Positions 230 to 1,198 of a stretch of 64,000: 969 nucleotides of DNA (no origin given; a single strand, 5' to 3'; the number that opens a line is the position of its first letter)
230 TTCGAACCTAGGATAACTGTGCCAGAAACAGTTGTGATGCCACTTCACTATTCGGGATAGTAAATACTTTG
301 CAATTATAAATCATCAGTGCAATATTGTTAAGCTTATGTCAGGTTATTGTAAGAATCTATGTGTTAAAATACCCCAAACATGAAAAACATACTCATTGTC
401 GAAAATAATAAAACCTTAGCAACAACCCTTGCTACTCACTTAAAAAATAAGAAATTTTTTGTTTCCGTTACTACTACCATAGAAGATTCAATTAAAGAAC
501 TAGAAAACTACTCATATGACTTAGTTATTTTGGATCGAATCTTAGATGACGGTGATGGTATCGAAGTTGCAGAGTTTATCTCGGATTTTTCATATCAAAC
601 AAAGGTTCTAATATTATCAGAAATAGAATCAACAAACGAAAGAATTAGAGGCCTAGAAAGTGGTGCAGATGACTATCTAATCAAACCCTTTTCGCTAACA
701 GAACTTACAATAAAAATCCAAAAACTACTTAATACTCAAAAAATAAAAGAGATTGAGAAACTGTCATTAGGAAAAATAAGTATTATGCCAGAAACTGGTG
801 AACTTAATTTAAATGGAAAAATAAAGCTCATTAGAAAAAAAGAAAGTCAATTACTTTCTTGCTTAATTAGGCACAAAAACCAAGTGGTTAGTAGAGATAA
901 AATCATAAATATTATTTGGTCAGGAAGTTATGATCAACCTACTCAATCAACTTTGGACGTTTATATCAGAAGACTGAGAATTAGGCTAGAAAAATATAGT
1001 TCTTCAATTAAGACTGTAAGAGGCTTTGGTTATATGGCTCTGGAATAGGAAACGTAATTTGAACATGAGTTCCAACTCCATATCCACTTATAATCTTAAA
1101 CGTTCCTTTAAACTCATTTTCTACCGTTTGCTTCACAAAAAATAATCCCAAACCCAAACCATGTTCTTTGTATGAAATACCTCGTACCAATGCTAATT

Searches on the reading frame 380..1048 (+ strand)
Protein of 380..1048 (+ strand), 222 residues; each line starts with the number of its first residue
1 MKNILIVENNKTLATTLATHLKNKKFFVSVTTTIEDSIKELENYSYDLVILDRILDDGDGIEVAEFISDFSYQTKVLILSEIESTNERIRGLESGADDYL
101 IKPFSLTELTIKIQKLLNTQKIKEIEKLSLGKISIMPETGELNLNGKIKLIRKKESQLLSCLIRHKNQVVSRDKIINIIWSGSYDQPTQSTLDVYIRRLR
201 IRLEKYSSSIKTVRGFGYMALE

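Call 67: find_encoding_contigs(protein=window:380-1048:+, flank=10000, max_places=3)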
Protein window:380-1048:+ (222 aa): 5 contigs read that carry it; 3 places shown.
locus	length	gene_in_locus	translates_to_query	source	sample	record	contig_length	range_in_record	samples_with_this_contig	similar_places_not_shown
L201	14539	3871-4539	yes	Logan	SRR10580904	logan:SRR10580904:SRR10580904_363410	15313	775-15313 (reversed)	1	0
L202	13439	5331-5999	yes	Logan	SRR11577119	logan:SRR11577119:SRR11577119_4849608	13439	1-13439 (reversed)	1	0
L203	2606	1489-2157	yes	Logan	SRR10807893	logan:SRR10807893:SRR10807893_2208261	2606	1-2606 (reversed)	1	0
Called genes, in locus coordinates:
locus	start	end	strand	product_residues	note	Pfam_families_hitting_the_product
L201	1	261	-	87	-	?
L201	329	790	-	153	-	-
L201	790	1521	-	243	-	-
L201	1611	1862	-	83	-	-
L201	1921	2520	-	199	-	PF04404:ERF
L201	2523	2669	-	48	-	-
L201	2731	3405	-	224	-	-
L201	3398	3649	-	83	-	-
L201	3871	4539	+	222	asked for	PF00072:Response_reg, PF00486:Trans_reg_C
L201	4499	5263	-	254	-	PF02518:HATPase_c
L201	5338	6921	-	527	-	PF02366:PMT, PF13231:PMT_2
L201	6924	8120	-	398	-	PF26314:MptA_B_family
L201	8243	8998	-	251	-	PF00535:Glycos_transf_2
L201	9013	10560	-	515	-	-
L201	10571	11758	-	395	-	PF00535:Glycos_transf_2, PF10111:Glyco_tranf_2_2 (weak), PF04138:GtrA_DPMS_TM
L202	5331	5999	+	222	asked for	PF00072:Response_reg, PF00486:Trans_reg_C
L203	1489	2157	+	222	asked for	PF00072:Response_reg, PF00486:Trans_reg_C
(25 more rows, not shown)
